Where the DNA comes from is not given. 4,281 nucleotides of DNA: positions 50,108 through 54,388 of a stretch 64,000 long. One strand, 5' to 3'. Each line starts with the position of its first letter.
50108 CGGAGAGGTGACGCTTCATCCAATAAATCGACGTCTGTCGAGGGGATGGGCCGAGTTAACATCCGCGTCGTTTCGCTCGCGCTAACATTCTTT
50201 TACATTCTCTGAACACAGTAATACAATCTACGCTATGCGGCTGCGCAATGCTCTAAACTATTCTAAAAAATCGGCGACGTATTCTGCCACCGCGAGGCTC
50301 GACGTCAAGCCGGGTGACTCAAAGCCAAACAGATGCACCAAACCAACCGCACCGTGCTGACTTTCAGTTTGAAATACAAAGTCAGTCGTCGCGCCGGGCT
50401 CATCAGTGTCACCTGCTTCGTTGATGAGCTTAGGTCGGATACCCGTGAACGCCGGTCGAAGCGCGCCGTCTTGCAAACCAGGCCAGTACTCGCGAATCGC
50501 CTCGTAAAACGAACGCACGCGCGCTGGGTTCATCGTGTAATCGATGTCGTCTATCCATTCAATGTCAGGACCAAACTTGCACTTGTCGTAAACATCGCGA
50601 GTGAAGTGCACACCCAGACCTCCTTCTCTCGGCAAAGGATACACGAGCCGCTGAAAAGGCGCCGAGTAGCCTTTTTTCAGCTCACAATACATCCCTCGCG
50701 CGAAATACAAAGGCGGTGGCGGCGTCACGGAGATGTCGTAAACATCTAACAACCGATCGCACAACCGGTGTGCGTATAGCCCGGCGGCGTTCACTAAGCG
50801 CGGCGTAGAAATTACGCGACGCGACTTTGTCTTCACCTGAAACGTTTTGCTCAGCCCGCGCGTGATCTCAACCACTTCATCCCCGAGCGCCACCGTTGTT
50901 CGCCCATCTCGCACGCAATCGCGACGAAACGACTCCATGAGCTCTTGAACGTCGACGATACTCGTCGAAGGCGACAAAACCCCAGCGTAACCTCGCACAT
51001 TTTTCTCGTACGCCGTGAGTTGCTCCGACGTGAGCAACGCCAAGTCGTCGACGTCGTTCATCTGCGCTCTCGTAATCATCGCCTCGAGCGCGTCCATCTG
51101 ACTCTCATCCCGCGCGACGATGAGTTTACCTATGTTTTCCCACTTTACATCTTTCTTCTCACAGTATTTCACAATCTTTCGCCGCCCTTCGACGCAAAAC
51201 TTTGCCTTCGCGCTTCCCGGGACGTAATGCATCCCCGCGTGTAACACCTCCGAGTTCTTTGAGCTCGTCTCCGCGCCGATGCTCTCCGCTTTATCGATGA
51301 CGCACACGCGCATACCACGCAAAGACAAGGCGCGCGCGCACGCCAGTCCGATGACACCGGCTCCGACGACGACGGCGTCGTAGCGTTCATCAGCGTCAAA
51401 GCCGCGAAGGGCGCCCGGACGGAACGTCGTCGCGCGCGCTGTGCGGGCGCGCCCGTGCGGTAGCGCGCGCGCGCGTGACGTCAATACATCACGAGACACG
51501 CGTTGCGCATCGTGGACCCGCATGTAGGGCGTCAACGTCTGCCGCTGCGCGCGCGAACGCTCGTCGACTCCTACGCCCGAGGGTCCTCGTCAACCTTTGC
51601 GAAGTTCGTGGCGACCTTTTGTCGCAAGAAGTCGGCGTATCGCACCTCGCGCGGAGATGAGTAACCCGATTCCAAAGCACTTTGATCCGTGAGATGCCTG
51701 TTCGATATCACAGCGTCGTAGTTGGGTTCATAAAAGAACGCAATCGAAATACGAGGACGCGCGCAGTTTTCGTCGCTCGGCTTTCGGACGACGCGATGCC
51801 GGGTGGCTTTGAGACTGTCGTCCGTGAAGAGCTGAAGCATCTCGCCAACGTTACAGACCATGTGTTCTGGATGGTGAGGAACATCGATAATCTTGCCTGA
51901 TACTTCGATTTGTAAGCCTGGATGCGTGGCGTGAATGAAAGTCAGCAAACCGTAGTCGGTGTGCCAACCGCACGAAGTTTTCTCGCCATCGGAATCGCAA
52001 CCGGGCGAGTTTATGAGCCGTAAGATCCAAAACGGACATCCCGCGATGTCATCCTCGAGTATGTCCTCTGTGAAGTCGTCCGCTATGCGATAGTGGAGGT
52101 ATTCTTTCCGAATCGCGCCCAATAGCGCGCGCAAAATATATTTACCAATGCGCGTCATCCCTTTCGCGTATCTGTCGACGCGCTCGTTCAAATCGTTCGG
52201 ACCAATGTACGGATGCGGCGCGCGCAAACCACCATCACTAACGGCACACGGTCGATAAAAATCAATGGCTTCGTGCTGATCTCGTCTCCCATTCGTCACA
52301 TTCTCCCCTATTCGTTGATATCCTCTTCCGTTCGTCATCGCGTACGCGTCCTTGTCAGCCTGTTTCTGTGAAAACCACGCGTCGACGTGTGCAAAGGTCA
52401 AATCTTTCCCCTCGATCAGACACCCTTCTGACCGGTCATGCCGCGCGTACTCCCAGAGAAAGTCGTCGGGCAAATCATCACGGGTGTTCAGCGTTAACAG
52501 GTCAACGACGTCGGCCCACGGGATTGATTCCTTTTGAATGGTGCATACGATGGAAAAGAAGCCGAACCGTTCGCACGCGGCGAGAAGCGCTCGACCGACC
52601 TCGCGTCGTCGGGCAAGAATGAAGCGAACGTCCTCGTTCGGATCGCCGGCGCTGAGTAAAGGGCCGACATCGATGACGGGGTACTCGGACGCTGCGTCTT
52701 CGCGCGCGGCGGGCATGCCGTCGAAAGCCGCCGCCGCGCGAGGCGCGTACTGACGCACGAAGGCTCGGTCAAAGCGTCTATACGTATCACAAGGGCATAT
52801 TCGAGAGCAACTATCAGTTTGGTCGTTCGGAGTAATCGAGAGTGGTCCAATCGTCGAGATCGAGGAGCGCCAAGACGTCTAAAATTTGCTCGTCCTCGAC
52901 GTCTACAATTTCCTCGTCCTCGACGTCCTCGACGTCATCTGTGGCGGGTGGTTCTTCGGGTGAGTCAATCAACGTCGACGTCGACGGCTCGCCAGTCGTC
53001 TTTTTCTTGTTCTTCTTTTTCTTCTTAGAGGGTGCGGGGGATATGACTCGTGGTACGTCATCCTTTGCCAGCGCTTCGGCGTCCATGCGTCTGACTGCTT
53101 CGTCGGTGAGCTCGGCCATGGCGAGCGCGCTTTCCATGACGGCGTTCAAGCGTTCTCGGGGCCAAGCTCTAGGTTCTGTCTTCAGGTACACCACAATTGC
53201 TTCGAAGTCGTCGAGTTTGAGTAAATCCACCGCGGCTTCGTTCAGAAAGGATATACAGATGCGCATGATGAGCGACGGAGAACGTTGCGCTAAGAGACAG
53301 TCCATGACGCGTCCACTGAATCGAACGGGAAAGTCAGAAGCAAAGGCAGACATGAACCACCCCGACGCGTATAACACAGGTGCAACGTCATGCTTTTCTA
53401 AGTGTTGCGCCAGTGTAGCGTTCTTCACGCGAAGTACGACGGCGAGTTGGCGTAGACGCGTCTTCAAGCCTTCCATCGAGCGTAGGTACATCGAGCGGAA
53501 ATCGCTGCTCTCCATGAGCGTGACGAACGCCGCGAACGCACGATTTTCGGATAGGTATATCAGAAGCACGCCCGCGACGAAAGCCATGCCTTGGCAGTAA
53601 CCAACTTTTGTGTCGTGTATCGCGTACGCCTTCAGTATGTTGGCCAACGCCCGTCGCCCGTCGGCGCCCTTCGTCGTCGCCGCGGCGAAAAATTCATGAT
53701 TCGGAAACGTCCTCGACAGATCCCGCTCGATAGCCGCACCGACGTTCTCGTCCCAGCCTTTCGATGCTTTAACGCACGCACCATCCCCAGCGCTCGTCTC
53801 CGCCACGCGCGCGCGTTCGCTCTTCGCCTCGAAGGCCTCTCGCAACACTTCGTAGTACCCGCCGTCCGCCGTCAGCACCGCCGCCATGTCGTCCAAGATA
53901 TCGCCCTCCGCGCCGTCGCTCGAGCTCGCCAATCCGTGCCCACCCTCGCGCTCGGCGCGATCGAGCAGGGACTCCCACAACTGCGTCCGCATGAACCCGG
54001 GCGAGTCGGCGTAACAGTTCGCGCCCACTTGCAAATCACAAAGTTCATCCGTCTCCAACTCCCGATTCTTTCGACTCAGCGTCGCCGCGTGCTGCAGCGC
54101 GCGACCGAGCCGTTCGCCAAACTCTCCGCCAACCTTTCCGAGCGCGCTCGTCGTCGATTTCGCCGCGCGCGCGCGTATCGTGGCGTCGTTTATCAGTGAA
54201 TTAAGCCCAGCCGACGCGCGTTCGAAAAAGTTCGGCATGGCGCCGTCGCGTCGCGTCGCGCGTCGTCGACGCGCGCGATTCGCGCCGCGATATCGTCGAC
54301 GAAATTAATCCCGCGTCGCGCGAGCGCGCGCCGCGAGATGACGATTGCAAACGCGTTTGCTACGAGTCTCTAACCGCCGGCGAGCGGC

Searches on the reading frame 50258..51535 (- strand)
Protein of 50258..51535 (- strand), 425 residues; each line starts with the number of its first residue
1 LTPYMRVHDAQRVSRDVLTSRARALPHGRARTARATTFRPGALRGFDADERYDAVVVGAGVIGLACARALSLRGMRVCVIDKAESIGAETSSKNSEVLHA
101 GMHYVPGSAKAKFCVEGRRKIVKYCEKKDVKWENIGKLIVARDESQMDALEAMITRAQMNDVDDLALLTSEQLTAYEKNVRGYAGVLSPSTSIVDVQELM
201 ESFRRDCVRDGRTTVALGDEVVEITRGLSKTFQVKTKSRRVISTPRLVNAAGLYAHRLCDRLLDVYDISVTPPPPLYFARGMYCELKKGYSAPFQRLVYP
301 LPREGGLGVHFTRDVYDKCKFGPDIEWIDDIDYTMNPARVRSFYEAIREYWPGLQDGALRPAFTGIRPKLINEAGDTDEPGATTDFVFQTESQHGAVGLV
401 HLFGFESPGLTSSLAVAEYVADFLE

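Call 38: search_protein_families(library=pfam, proteins=[window:50258-51535:-], max_evalue=0.00001)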
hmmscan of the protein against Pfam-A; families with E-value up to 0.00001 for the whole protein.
window:50258-51535:- (425 aa): 3 families
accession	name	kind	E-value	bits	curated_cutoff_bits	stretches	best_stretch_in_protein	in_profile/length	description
PF01266.30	DAO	-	6.7e-57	194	27.9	1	53-422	1-352/353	FAD dependent oxidoreductase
PF13450.12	NAD_binding_8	-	2.5e-09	37.7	21.9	1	56-108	1-55/68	NAD(P)-binding Rossmann-like domain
PF13738.12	Pyr_redox_3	-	2.6e-06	27.3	30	0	55-87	1-33/305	Pyridine nucleotide-disulphide oxidoreductase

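Call 41: find_homologous_proteins(query=window:50258-51535:-, max_evalue=1e-60)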
Query window:50258-51535:- (425 aa): 7330 proteins with E <= 1e-60 among 8000 candidates; the best 120 are listed.
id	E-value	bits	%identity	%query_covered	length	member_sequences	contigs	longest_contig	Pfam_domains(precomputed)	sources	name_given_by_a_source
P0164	1.7e-282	954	100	99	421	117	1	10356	PF01266.31,PF13450.13,PF07992.21,PF13738.13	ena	-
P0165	2.9e-200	684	76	90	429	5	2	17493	PF01266.31,PF13450.13,PF00890.31,PF07992.21,PF13738.13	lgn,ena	-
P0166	2.2e-196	671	76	89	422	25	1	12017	PF01266.31,PF13450.13,PF07992.21,PF13738.13,PF03486.21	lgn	-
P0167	9.5e-188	642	69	98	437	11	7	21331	PF01946.24,PF01266.31,PF13450.13,PF07992.21,PF00070.34,PF13738.13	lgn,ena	-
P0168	1.5e-186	638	74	89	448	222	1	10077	PF01266.31,PF13450.13,PF00890.31,PF07992.21,PF13738.13,PF03486.21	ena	-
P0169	1.2e-173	596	66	97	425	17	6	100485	PF01266.31,PF13450.13,PF00890.31,PF07992.21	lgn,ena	-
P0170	2.2e-173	595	66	97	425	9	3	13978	PF01266.31,PF13450.13,PF00890.31,PF07992.21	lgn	-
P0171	4.1e-173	594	65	97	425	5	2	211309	PF01266.31,PF13450.13,PF07992.21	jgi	-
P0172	1.2e-171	589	67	89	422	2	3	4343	PF01266.31,PF13450.13,PF00890.31,PF07992.21,PF00070.34,PF13738.13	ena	-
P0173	2.3e-163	562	64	89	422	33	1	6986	PF01266.31,PF13450.13,PF00890.31,PF07992.21,PF13738.13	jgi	jgi:L-2-hydroxyglutarate oxidase LhgO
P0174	1.3e-162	560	66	88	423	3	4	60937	PF01266.31,PF13450.13,PF00890.31,PF07992.21,PF00070.34,PF13738.13,PF03486.21,PF01494.26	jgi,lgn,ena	-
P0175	1.1e-158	547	90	61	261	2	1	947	PF01266.31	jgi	jgi:L-2-hydroxyglutarate oxidase LhgO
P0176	6.8e-97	343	46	85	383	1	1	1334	PF01266.31,PF13450.13,PF07992.21,PF03486.21,PF01494.26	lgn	-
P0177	1.1e-95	339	48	88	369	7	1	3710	PF01266.31,PF01593.31,PF13450.13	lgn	-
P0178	1.7e-95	339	46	86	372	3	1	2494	PF01266.31,PF13450.13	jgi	-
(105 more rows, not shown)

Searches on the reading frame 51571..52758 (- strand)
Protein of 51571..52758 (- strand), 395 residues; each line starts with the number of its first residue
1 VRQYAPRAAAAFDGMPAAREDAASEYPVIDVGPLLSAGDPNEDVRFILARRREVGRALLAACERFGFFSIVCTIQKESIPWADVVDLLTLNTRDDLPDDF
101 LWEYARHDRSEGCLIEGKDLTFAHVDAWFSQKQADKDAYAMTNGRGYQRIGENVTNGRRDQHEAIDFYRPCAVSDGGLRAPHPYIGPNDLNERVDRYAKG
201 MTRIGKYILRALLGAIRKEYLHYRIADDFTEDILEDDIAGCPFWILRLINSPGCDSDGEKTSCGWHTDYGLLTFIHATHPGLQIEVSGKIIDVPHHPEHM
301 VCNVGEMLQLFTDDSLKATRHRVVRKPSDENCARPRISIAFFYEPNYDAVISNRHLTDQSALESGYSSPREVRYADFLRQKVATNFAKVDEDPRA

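Call 38: search_protein_families(library=pfam, proteins=[window:51571-52758:-], max_evalue=0.00001)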
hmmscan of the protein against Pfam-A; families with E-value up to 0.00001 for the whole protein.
window:51571-52758:- (395 aa): 2 families
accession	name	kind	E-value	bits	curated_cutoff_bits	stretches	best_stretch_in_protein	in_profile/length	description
PF03171.26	2OG-FeII_Oxy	-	9.3e-17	61.7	23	1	250-345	8-101/101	2OG-Fe(II) oxygenase superfamily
PF14226.12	DIOX_N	-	5.6e-07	30.7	27.3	0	121-176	46-103/117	non-haem dioxygenase in morphine synthesis N-terminal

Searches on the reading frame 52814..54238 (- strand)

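Call 37: search_protein_families(library=pfam, proteins=[window:52814-54238:-], max_evalue=0.00001)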
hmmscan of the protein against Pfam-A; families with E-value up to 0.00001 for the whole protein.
window:52814-54238:- (474 aa): 2 families
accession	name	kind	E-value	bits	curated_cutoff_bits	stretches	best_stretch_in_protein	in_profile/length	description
PF00566.25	RabGAP-TBC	-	1.9e-46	158.9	25.2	1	167-334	47-210/216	Rab-GTPase-TBC domain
PF23436.1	RabGap-TBC_2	-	5.4e-40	137.8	27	1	197-355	3-160/214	RabGAP TBC domain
